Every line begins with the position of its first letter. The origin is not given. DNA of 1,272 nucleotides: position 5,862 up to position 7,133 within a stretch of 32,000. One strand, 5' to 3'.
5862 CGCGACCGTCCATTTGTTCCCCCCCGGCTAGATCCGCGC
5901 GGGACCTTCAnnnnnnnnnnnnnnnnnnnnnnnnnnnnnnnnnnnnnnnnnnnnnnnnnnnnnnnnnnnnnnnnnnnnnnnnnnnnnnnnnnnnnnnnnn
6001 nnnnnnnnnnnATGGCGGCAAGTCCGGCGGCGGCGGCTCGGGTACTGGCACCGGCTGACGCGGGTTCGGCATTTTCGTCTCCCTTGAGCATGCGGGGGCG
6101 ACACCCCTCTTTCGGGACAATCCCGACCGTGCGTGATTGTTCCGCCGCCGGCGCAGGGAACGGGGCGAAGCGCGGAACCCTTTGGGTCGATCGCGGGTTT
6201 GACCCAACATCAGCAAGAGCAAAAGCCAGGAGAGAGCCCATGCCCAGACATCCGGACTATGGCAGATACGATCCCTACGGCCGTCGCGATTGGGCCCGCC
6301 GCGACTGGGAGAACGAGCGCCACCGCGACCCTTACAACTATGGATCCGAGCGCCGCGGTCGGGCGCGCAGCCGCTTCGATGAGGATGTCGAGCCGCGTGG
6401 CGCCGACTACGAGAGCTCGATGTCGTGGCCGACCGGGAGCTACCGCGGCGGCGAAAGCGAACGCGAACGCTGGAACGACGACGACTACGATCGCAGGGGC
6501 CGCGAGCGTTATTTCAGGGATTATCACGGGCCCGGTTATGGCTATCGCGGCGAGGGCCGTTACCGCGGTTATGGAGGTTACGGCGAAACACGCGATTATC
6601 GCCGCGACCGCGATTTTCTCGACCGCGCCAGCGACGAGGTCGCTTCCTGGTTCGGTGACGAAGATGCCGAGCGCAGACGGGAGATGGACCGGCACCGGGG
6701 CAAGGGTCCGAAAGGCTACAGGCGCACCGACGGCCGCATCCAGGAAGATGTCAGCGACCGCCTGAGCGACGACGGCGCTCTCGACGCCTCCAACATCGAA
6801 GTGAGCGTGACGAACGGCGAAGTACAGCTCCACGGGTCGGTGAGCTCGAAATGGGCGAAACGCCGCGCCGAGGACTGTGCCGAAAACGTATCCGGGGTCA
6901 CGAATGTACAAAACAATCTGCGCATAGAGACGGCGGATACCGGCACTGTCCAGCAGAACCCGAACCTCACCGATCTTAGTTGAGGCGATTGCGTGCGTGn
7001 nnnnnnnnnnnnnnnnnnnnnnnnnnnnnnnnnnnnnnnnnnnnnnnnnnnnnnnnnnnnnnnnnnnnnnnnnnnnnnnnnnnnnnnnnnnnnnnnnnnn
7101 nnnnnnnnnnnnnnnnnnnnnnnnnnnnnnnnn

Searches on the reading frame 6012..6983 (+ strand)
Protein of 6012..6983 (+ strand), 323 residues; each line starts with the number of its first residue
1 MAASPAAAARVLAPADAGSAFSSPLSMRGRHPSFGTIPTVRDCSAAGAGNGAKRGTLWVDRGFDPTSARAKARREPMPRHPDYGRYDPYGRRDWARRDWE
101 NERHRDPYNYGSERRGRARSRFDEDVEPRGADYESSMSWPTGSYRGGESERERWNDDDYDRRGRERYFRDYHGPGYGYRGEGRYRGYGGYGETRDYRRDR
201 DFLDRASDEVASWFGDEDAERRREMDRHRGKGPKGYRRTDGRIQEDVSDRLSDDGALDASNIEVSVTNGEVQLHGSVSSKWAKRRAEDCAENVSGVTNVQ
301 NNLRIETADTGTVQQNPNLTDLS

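Call 8: search_protein_families(library=pfam, proteins=[window:6012-6983:+])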
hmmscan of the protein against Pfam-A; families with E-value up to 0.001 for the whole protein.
window:6012-6983:+ (323 aa): 1 family
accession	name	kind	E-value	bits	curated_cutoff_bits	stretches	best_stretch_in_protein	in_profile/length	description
PF04972.22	BON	-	3.1e-19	69.5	27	1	239-306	1-68/69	BON domain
